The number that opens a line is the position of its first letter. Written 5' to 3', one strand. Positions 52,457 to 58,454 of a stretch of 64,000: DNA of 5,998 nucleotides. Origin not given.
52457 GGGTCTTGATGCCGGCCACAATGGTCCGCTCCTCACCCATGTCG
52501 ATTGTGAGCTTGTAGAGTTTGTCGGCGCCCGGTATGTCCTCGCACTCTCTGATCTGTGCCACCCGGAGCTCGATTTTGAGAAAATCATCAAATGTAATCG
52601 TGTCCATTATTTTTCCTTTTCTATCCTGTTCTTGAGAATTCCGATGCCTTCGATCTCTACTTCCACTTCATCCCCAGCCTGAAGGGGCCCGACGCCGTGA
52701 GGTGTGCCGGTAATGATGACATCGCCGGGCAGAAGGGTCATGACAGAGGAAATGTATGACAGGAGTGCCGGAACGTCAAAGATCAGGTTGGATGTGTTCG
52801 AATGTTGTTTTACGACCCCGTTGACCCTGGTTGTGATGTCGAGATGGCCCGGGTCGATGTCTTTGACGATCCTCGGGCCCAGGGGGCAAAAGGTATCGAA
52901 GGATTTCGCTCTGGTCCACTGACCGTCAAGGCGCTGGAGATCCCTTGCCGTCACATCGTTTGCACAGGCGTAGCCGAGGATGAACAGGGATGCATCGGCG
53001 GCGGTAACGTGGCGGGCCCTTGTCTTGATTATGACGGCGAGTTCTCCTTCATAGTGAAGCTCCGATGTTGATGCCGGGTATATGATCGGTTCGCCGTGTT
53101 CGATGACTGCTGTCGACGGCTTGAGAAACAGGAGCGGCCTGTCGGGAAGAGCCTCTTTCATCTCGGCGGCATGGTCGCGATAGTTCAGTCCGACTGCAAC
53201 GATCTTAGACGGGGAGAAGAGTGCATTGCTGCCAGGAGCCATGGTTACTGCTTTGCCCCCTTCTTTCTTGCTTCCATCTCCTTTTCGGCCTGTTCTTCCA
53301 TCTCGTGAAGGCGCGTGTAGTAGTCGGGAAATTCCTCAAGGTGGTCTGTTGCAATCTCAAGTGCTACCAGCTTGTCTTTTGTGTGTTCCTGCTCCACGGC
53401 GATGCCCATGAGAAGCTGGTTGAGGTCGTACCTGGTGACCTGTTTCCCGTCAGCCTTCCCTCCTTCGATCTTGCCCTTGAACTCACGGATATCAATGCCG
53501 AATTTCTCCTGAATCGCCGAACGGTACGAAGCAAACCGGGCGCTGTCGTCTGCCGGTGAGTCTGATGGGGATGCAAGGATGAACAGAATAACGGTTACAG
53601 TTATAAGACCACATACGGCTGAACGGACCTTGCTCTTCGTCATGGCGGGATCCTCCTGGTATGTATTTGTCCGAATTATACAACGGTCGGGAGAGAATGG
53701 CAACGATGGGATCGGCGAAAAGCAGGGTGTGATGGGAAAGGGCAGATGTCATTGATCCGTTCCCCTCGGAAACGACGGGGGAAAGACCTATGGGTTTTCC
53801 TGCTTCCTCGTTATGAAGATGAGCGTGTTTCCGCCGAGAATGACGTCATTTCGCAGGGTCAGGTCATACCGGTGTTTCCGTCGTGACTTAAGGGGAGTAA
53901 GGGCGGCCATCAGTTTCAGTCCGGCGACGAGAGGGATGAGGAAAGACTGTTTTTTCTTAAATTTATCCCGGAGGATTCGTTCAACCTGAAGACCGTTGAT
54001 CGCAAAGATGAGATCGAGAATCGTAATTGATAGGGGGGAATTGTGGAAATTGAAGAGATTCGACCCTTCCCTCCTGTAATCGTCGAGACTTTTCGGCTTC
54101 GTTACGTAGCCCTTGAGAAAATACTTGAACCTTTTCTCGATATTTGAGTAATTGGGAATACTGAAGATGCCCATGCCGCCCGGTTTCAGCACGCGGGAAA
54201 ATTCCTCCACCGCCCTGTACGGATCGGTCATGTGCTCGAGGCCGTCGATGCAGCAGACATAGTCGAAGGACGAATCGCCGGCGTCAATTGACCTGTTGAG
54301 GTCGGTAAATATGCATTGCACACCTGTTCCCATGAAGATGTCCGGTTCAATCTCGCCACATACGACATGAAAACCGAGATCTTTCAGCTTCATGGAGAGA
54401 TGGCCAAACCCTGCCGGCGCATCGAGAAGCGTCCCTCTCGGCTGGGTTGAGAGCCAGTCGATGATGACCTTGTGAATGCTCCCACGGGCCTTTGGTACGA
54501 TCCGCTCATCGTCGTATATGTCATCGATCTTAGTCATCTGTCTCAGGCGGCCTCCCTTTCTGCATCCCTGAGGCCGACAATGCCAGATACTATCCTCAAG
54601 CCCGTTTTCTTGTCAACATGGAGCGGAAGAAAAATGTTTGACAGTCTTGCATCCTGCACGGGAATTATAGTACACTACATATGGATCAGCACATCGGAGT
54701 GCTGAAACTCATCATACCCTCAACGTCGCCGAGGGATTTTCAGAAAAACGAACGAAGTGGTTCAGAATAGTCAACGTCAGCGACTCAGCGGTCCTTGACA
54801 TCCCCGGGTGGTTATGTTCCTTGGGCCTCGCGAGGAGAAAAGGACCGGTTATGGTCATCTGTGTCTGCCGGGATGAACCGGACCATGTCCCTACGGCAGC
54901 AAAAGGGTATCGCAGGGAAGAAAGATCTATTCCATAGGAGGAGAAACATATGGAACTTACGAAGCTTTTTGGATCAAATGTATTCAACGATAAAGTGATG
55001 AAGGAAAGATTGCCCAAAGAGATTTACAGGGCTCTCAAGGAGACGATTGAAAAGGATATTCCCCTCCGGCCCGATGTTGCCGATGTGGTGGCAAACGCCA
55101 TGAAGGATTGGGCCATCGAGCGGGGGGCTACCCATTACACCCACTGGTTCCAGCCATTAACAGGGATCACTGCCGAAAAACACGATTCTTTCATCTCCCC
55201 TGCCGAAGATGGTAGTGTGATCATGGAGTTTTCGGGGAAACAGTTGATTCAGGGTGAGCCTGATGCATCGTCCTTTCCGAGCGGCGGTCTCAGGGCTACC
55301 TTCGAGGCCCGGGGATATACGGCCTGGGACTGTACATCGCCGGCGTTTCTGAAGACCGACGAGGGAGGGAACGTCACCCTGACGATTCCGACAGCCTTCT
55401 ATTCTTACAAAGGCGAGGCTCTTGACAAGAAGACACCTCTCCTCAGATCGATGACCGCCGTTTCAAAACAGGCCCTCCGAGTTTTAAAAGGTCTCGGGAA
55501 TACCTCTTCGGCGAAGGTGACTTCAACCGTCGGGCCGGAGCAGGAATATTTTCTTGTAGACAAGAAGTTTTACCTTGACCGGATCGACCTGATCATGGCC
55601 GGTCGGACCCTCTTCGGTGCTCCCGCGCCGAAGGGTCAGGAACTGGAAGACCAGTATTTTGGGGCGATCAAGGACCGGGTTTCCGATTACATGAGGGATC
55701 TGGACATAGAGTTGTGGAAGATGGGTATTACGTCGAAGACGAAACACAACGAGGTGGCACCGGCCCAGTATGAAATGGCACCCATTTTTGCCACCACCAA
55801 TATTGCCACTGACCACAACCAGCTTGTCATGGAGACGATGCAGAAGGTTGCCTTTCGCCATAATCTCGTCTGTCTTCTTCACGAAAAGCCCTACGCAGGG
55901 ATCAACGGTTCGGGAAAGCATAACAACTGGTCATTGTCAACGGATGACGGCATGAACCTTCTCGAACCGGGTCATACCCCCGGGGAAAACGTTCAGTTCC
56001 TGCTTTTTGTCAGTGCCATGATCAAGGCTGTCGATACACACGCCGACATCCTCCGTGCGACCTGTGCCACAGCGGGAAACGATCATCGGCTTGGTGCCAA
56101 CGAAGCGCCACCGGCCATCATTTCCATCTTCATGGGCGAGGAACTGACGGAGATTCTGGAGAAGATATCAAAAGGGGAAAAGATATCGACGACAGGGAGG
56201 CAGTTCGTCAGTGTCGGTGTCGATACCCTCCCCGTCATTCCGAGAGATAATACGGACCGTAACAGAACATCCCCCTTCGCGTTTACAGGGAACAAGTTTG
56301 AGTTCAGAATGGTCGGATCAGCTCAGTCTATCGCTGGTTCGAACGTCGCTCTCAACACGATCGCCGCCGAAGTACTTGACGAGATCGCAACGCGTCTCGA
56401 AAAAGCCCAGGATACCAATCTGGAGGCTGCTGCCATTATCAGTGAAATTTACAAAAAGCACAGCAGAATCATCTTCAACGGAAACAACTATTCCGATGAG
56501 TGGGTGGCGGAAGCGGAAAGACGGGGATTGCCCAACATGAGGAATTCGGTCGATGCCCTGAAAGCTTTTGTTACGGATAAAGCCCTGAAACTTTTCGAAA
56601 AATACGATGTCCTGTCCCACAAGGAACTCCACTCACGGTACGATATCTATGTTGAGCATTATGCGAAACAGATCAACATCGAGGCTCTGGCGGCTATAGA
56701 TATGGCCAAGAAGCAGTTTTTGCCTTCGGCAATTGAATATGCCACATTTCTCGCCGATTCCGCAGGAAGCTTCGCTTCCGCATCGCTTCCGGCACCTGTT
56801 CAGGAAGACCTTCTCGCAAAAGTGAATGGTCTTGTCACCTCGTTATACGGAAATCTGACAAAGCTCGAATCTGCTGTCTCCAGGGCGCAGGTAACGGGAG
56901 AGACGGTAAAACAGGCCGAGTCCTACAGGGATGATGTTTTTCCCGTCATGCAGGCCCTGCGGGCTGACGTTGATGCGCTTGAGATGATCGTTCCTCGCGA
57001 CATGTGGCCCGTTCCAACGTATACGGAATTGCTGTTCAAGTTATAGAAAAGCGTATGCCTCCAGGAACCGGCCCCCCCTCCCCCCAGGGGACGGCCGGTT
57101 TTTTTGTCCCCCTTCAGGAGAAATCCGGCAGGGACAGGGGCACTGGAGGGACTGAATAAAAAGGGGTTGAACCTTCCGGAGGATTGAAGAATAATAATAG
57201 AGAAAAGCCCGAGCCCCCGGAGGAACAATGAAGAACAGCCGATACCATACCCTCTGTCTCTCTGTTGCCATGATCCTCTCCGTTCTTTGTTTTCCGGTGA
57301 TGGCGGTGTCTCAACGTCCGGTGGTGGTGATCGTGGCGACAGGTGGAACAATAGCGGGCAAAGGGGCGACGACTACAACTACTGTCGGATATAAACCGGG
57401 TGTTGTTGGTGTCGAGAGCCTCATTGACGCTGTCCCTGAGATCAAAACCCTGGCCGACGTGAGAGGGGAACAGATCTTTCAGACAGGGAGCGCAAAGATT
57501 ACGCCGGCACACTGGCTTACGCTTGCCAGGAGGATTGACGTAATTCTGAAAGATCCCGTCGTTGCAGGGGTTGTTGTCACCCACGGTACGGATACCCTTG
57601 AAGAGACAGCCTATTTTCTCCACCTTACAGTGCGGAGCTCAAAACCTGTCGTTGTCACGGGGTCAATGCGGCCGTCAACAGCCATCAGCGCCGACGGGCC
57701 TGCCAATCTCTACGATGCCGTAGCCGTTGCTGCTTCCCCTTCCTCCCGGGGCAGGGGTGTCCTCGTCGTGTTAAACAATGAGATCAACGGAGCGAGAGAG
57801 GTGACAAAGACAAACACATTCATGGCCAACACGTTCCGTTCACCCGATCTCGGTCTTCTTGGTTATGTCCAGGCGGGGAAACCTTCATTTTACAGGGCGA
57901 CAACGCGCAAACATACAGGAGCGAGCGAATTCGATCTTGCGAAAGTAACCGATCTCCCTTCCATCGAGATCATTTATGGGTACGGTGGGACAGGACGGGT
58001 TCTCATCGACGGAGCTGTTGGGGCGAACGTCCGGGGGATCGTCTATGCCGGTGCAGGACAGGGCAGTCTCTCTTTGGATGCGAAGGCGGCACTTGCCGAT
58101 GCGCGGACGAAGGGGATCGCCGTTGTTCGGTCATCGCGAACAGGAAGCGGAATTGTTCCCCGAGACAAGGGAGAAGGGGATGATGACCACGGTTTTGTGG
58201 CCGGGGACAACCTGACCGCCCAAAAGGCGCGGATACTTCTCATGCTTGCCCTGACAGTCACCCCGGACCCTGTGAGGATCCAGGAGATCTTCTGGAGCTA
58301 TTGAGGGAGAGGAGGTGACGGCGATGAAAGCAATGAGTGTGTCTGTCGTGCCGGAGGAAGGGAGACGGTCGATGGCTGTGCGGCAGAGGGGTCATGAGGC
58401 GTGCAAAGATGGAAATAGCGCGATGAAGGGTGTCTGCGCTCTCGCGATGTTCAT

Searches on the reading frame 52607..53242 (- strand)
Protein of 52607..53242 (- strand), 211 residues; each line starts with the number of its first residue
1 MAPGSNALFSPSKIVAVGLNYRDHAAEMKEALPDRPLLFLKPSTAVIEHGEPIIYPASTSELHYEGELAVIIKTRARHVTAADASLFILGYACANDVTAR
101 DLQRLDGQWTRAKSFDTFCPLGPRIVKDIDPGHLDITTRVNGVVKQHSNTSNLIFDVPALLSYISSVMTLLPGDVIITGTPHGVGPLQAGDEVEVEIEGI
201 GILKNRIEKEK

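Call 33: search_protein_families(library=pfam, proteins=[window:52607-53242:-], max_evalue=0.0001)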
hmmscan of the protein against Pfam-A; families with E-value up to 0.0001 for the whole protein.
window:52607-53242:- (211 aa): 1 family
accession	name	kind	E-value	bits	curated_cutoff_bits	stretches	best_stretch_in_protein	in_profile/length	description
PF01557.24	FAA_hydrolase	-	6.8e-70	235.5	23.9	1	13-207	1-213/214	Fumarylacetoacetate (FAA) hydrolase C-terminal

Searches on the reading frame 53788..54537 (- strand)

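Call 33: search_protein_families(library=pfam, proteins=[window:53788-54537:-], max_evalue=0.0001)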
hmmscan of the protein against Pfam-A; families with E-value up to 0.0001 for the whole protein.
window:53788-54537:- (249 aa): 4 families
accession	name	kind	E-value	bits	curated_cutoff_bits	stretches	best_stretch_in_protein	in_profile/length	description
PF08241.18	Methyltransf_11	-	1.2e-10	42.3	21.2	1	39-124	2-94/95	Methyltransferase domain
PF13489.12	Methyltransf_23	-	2.7e-09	37.4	27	1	31-138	20-130/164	Methyltransferase domain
PF13649.12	Methyltransf_25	-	9.2e-08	33.1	27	1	38-121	2-97/97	Methyltransferase domain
PF08242.18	Methyltransf_12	-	3.5e-07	31.3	30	1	38-122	1-97/98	Methyltransferase domain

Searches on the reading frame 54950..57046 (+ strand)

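Call 33: search_protein_families(library=pfam, proteins=[window:54950-57046:+], max_evalue=0.0001)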
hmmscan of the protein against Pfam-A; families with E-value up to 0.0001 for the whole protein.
window:54950-57046:+ (698 aa): 3 families
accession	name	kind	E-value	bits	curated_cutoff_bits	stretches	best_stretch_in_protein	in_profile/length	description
PF12437.13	GSIII_N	-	2.3e-80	268.3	25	1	4-167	2-160/160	Glutamine synthetase type III N terminal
PF18318.6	Gln-synt_C-ter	-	1e-43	148.3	22.7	1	495-605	4-114/118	Glutamine synthetase C-terminal domain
PF00120.29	Gln-synt_C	-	1.7e-19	70.5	24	1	185-359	15-186/344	Glutamine synthetase, catalytic domain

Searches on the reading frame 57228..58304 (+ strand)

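Call 33: search_protein_families(library=pfam, proteins=[window:57228-58304:+], max_evalue=0.0001)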
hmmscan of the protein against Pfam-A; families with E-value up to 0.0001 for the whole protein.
window:57228-58304:+ (358 aa): 2 families
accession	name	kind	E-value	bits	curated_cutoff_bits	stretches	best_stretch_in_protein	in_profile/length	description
PF00710.25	Asparaginase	-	2.8e-64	216.7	22.5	1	33-224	2-190/193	Asparaginase, N-terminal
PF17763.6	Asparaginase_C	-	2.5e-29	102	34.6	1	246-355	2-114/114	Glutaminase/Asparaginase C-terminal domain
